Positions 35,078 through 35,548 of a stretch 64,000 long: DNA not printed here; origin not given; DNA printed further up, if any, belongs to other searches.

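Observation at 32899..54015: Novel ~45-aa tandem module shared by three giant surface proteins and one small secreted protein; paralogous C-terminal blocks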

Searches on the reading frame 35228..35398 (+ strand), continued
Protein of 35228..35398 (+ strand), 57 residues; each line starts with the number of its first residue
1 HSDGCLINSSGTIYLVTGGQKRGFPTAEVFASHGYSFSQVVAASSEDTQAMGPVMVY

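Call 48: search_solved_structures(query=A5, max_evalue=10, show_alignments=4)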
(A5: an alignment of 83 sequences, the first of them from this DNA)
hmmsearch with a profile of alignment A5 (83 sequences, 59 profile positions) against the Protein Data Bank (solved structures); distinct sequences matched with E-value up to 10: 11.
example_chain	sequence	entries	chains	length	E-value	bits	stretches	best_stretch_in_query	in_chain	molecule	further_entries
8pjs_A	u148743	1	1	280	7.2e-05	25.8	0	11-45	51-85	SAKeCEref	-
3ww8_A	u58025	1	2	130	0.0042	20.2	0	2-23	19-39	Pizza3 protein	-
3ww7_A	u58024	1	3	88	0.14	15.3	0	2-23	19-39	Pizza2 protein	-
4kk7_A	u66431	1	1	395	0.24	14.5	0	13-38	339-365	ESX-1 secretion system protein eccB1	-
3x3m_A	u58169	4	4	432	0.33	14.1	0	13-38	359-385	ESX-1 secretion system protein EccB1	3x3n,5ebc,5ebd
2uvk_A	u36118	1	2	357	0.37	13.9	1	4-47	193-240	YJHT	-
5i1y_A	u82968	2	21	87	0.52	13.4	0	2-23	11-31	nvPizz2a-H16S58 | nvPizza2-H16S58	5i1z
5chb_A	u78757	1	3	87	0.53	13.4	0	2-23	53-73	nvPizza2-S16H58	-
4zcn_A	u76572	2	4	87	0.72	13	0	2-23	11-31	nvPizza2-S16S58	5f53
6ke6_A9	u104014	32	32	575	1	12.5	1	1-24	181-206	U3 small nucleolar RNA-associated protein 9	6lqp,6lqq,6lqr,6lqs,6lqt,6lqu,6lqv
5wlc_LK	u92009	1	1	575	1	12.5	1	1-24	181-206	Utp9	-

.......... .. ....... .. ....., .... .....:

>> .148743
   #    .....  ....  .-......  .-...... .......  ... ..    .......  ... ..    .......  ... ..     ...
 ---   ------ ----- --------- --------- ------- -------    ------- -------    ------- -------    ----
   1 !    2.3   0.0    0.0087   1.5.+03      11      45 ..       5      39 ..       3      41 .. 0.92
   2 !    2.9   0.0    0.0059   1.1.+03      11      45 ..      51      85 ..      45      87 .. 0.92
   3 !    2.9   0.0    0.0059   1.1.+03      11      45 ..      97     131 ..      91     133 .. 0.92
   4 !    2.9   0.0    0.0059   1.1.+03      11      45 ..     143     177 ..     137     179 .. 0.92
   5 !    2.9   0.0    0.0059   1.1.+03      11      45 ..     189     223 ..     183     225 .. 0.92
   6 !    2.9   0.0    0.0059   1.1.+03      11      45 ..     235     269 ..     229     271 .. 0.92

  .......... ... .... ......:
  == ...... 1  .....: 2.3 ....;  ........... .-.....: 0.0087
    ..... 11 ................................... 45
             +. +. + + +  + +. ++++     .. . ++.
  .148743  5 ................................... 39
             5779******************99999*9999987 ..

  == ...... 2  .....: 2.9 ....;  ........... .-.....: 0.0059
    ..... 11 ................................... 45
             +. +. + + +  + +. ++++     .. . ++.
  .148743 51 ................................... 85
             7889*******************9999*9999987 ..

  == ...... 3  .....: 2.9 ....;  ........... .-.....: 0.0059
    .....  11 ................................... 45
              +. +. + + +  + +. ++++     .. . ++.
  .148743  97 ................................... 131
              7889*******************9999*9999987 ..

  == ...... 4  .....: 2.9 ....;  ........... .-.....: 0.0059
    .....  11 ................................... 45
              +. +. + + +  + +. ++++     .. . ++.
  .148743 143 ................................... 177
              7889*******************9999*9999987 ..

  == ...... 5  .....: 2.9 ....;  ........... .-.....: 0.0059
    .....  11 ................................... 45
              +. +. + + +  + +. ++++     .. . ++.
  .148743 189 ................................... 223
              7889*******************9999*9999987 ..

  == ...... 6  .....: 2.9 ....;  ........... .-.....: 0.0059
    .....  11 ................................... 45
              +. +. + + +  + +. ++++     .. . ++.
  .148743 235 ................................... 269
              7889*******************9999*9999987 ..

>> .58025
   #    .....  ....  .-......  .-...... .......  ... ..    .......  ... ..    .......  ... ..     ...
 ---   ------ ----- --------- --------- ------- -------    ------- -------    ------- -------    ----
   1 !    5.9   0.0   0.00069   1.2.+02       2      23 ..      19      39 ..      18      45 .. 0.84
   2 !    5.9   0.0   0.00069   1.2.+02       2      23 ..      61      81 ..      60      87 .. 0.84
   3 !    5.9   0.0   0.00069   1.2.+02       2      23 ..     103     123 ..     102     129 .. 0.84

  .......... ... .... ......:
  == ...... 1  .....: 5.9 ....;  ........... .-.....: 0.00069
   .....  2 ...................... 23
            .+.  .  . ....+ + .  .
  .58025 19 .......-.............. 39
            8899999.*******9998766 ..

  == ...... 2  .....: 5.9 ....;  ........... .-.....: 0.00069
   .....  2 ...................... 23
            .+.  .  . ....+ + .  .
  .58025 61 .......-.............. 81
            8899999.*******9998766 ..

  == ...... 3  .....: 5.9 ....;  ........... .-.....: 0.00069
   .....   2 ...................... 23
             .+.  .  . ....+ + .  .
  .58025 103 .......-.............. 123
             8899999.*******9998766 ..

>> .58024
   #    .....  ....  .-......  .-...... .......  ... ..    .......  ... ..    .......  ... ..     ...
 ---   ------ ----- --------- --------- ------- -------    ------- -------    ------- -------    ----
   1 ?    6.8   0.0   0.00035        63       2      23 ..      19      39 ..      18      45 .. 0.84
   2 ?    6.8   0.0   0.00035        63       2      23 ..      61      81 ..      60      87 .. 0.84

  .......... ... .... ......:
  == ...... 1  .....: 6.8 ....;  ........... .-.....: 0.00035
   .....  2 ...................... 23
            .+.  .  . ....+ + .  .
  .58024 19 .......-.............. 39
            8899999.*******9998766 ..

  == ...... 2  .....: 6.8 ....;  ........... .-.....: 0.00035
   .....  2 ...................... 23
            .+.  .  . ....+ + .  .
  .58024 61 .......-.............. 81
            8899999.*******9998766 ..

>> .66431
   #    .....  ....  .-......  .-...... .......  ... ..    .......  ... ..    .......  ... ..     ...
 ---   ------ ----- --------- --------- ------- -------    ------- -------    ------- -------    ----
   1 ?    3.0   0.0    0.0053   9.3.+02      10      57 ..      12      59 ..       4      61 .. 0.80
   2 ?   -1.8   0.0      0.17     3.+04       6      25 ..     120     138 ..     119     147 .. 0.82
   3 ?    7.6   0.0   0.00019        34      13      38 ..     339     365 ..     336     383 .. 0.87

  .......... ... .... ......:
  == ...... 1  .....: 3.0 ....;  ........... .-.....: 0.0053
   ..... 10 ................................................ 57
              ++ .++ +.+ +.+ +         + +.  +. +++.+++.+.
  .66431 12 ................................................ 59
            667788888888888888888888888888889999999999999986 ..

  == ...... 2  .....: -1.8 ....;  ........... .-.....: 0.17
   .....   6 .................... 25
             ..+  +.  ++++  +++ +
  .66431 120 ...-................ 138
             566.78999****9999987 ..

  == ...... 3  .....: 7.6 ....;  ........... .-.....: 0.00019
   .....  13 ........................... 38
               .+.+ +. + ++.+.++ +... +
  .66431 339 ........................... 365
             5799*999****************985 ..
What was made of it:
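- The PDB profile search puts EccB1 at E 0.24-0.33 (call 48).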

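Call 56: predict_structure(alignment_id=A5)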
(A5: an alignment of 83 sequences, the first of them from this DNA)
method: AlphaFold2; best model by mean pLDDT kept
length: 57 residues; sequences in the alignment: 83
mean_pLDDT: 78.1   pTM: 0.55
mean pLDDT of the five models: 78.1, 77.3, 76.3, 74.5, 74.2
residues with pLDDT >= 90: 0; 70-90: 42; 50-70: 15; < 50: 0
segments of 3 or more residues with pLDDT < 50: none
pLDDT, mean of each block of 10 residues (from residue 1): 79 82 85 87 70 60
secondary structure, 60 per line:
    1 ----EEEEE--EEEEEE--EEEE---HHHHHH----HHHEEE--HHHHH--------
elements in order: E5-9 E12-17 E20-23 H27-32 E40-42 H45-49

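Call 58: fold_search(model_id=the predicted structure, library=pdb)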
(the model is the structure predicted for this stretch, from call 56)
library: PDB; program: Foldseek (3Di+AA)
matches with E <= 10: 187; with E <= 0.001: 0
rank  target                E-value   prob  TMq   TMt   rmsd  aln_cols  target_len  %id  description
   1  7nps_B4               2.0e-01  0.89  0.61  0.12   3.8        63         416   19  Structure of the periplasmic assembly from the ESX-5 inner membrane complex, C1 model (released 2021-05-26)
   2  7nps_B1               2.5e-01  0.82  0.58  0.11   3.5        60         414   20  Structure of the periplasmic assembly from the ESX-5 inner membrane complex, C1 model (released 2021-05-26)
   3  7np7_B4               4.6e-01  0.77  0.63  0.10   3.5        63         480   19  Structure of an intact ESX-5 inner membrane complex, Composite C1 model (released 2021-06-02)
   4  7np7_B1               5.3e-01  0.66  0.58  0.10   3.4        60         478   20  Structure of an intact ESX-5 inner membrane complex, Composite C1 model (released 2021-06-02)
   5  5ebc                  1.0e+00  0.60  0.57  0.10   2.4        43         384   23  Crystal structure of EccB1 of Mycobacterium tuberculosis in spacegroup P21 (state III) (released 2016-02-17)
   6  8v8i_B                1.2e+00  0.12  0.35  0.13   7.2        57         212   21  PI3Ka H1047R co-crystal structure with inhibitor in cryptic pocket (compound 5). (released 2024-03-20)
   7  6ist_C                1.5e+00  0.10  0.35  0.13   5.0        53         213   15  Crystal structure of a wild type endolysin LysIME-EF1 (released 2019-11-20)
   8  5ebd                  1.7e+00  0.47  0.57  0.10   2.4        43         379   23  Crystal structure of EccB1 of Mycobacterium tuberculosis in spacegroup P21 (state IV) (released 2016-02-17)
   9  4kk7                  1.9e+00  0.30  0.56  0.11   3.5        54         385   18  Structure of EccB1 from the type VII (ESX-1) secretion system of Mycobacterium tuberculosis. (released 2013-06-19)
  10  6sgy_A                2.0e+00  0.20  0.52  0.10   3.5        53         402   32  Structure of EccB3 dimer from the ESX-3 core complex (released 2019-10-09)
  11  5cyu                  2.2e+00  0.09  0.41  0.10   5.2        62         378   19  Structure of the soluble domain of EccB1 from the Mycobacterium smegmatis ESX-1 secretion system. (released 2015-08-12)
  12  6f7l_A                2.2e+00  0.07  0.27  0.05   6.2        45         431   20  Crystal structure of LkcE R326Q mutant in complex with its substrate (released 2018-09-19)
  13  7pwg_k                2.2e+00  0.05  0.27  0.24   5.4        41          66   15  Cryo-EM structure of large subunit of Giardia lamblia ribosome at 2.7 A resolution (released 2022-04-20)
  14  3ajv_A                2.2e+00  0.03  0.20  0.08   8.6        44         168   20  Splicing endonuclease from Aeropyrum pernix (released 2010-11-17)
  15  7ei1_N                2.3e+00  0.13  0.34  0.07   4.4        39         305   15  Structure of Pyrococcus furiosus Cas1Cas2 complex (released 2021-11-24)
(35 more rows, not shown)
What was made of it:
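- Single-module model (pLDDT 78): the top 5 hits are again EccB, with TM 0.57-0.63 and rmsd 2.4-3.8 A (calls 56, 58).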

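Call 60: search_protein_families(library=pfam, proteins=[P0105, P0131, P0152, P0161, P0162, P0167, P0169, P0171, P0196, P0197], max_evalue=0.001)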
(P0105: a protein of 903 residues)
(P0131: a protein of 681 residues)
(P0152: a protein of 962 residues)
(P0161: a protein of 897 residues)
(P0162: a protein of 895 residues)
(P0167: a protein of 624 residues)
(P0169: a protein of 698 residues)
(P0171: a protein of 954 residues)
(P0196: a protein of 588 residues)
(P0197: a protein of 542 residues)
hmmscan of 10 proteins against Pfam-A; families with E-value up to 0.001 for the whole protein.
P0105 (903 aa): 1 family
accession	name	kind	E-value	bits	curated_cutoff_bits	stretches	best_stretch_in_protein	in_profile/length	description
PF08486.15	SpoIID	-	1.9e-11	44.9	23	1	197-288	8-97/97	Stage II sporulation protein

P0131 (681 aa): 1 family
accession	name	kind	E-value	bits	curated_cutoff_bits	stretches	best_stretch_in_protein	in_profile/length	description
PF00188.32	CAP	-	9e-23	81.8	21.1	1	59-178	1-117/117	Cysteine-rich secretory protein family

P0152 (962 aa): 2 families
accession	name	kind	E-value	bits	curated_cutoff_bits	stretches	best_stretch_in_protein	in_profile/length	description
PF01510.30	Amidase_2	-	9.7e-15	55.5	26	1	67-227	2-131/131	N-acetylmuramoyl-L-alanine amidase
PF08486.15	SpoIID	-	2.7e-14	54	23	1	770-864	2-97/97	Stage II sporulation protein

P0161 (897 aa): 1 family
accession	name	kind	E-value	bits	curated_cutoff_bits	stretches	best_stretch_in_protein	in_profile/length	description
PF08486.15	SpoIID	-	1.8e-12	48.1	23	1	199-285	12-97/97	Stage II sporulation protein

P0162 (895 aa): 1 family
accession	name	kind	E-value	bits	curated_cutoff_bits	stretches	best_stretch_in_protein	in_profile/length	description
PF08486.15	SpoIID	-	5.4e-18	65.9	23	1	190-277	10-97/97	Stage II sporulation protein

P0167 (624 aa): 4 families
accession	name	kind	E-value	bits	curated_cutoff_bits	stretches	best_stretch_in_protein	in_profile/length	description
PF05345.18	He_PIG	-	3.1e-35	120.9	24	3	233-315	4-96/96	Putative Ig domain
PF24908.1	Ig_SIBA-E_2nd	-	3.1e-06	27.8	27.8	0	268-305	41-78/117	Integrin beta-like protein A-E, second Ig-like domain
PF00082.27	Peptidase_S8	-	5.3e-05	23.1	21.8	1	1-37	241-277/288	Subtilase family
PF07495.19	Y_Y_Y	-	0.00014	22.1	26.6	0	279-314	27-64/65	Y_Y_Y domain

P0169 (698 aa): 1 family
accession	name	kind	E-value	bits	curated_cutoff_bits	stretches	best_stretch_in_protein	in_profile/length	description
PF08486.15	SpoIID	-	1.3e-07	32.5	23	1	515-610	5-97/97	Stage II sporulation protein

P0171 (954 aa): 3 families
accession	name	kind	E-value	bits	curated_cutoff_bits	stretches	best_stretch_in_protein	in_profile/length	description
PF00963.24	Cohesin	-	9.3e-13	49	24.1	2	42-158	9-128/139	Cohesin domain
PF16656.11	Pur_ac_phosph_N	-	2.3e-07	31.7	30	1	424-498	12-93/93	Purple acid Phosphatase, N-terminal domain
PF00041.27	fn3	-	2.1e-05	25.1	25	0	415-492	4-78/84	Fibronectin type III domain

P0196 (588 aa): 0 families

P0197 (542 aa): 0 families
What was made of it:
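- Examples are in call 60.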

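Call 68: list_cluster_members(proteins=[P0152, P0161, P0162, P0169, P0155, P0156, P0168, P0175, P0177, P0180])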
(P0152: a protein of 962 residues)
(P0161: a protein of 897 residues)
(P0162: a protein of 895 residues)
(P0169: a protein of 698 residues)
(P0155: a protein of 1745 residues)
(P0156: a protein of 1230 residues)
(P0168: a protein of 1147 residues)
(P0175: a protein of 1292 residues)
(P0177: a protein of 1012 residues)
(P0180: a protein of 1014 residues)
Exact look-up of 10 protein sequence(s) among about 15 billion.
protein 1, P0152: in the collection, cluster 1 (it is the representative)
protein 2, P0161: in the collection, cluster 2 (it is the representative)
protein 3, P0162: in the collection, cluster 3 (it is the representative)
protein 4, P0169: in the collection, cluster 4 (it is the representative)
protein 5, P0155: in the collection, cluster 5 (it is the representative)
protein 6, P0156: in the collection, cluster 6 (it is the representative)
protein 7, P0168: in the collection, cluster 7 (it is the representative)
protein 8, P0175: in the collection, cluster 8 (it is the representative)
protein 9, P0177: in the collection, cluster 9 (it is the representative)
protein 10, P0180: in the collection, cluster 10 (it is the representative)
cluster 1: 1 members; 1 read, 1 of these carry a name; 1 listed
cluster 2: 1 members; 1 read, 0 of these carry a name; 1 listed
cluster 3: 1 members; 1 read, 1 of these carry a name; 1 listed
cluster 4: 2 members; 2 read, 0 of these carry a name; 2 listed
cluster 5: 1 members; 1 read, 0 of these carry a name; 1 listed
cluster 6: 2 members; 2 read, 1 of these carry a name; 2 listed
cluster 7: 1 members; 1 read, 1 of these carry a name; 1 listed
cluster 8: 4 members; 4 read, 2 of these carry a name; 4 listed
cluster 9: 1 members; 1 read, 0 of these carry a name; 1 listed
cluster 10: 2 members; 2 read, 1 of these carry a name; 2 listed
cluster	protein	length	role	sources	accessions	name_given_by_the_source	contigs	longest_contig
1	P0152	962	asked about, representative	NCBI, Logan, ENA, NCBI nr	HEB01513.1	MAG TPA: hypothetical protein ENI16_00765 [Candidatus Portnoybacteria bacterium] | hypothetical protein [Candidatus Portnoybacteria bacterium]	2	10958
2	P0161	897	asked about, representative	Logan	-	-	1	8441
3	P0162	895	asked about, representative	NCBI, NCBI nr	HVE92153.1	MAG TPA: SpoIID/LytB domain-containing protein [Actinomycetota bacterium] | SpoIID/LytB domain-containing protein [Actinomycetota bacterium]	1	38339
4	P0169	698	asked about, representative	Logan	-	-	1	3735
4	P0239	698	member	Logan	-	-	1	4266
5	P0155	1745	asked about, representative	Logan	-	-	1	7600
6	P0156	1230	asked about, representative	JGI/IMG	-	-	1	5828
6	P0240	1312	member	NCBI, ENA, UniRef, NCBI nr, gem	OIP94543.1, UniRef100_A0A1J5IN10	hypothetical protein AUK40_06825 [Candidatus Wirthbacteria bacterium CG2_30_54_11] | PA14 domain-containing protein n=1 Tax=Candidatus Wirthbacteria bacterium CG2_30_54_11 ... | MAG: hypothetical protein AUK40_06825 [Candidatus Wirthbacteria bacterium CG2_30_54_11]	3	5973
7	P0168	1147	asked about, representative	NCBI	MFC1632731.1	N-acetylmuramoyl-L-alanine amidase [Patescibacteria group bacterium]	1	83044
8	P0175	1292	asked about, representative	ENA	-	-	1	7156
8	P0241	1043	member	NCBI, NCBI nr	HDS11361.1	MAG TPA: hypothetical protein ENN77_00465, partial [Candidatus Wirthbacteria bacterium] | hypothetical protein [Candidatus Wirthbacteria bacterium]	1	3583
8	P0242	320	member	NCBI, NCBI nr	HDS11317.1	MAG TPA: hypothetical protein ENN77_00245, partial [Candidatus Wirthbacteria bacterium] | hypothetical protein [Candidatus Wirthbacteria bacterium]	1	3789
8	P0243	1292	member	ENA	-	-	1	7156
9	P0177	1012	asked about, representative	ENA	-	-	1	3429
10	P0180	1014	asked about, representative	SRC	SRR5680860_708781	-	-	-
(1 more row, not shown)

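Call 71: search_protein_families(library=phrogs, proteins=[P0097, P0105], max_evalue=0.01)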
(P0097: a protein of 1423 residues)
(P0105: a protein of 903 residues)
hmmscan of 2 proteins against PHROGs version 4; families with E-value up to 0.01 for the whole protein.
P0097 (1423 aa): 10 families
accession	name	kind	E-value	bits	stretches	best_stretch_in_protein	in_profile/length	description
phrog_9616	-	unknown function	2.8e-86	286.4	7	675-783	3-110/118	-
phrog_24616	-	unknown function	2.6e-07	31.7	0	195-242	69-116/185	-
phrog_33802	-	unknown function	5e-06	27.7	0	352-387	9-44/110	-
phrog_36984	-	DNA, RNA and nucleotide metabolism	0.0003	22.1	0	448-482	3-36/49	DNA binding protein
phrog_32844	-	unknown function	0.00045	21.2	0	382-451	6-72/77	-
phrog_2420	-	tail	0.00074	20.1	0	480-503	101-124/156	tail fiber protein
phrog_19674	-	unknown function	0.0019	19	0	141-161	28-48/57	-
phrog_28285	-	unknown function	0.0067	17.5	0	574-600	97-123/136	-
phrog_29477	-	unknown function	0.0088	17.1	0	247-279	3-35/95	-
phrog_24111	-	unknown function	0.0089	17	0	1110-1145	71-106/114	-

P0105 (903 aa): 2 families
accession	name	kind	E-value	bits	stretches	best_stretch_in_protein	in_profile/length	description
phrog_9616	-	unknown function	2.5e-45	154.3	4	540-656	2-117/118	-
phrog_30590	-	unknown function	0.0069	17.1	0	367-392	12-37/40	-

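Call 90: search_protein_families(library=pfam, alignment_id=A9, max_evalue=0.001)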
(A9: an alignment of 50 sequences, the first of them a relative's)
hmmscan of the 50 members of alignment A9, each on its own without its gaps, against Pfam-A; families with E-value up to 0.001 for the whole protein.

A. member 1, P0100 (482 aa): 0 families

B. families by the number of members that match (of 50 scanned): 52 families (the first 25 are shown)
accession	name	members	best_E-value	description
PF00041.27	fn3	9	4.8e-28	Fibronectin type III domain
PF16656.11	Pur_ac_phosph_N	9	6.5e-10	Purple acid Phosphatase, N-terminal domain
PF17957.7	Big_7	6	1.9e-19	Bacterial Ig domain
PF13620.12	CarboxypepD_reg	5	1.3e-30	Carboxypeptidase regulatory-like domain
PF01522.26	Polysacc_deac_1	4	7.8e-20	Polysaccharide deacetylase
PF19077.6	Big_13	4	1.7e-10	Bacterial Ig-like domain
PF16403.11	Bact_surface_Ig-like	3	8.7e-36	Bacterial surface protein, Ig-like domain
PF07676.18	PD40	3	2.1e-20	WD40-like Beta Propeller Repeat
PF13715.12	CarbopepD_reg_2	3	1.9e-14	CarboxypepD_reg-like domain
PF03382.20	DUF285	2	1.4e-56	Mycoplasma protein of unknown function, DUF285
PF00082.27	Peptidase_S8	2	5.4e-51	Subtilase family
PF13517.12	FG-GAP_3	2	3.7e-41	FG-GAP-like repeat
PF01839.29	FG-GAP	2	6.1e-32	FG-GAP repeat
PF18676.6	MBG_2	2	5.6e-21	MBG domain (YGX type)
PF13290.12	CHB_HEX_C_1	2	1.3e-12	Chitobiase/beta-hexosaminidase C-terminal domain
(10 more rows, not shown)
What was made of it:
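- In 50 other members with a C-terminal four-block, the cargo is fn3, Ig-like, CarboxypepD_reg, Polysacc_deac_1 (4 members), Peptidase_S8 (2) and others (call 90). It carries very diverse cargo, including subtilases and deacetylases (call 90).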
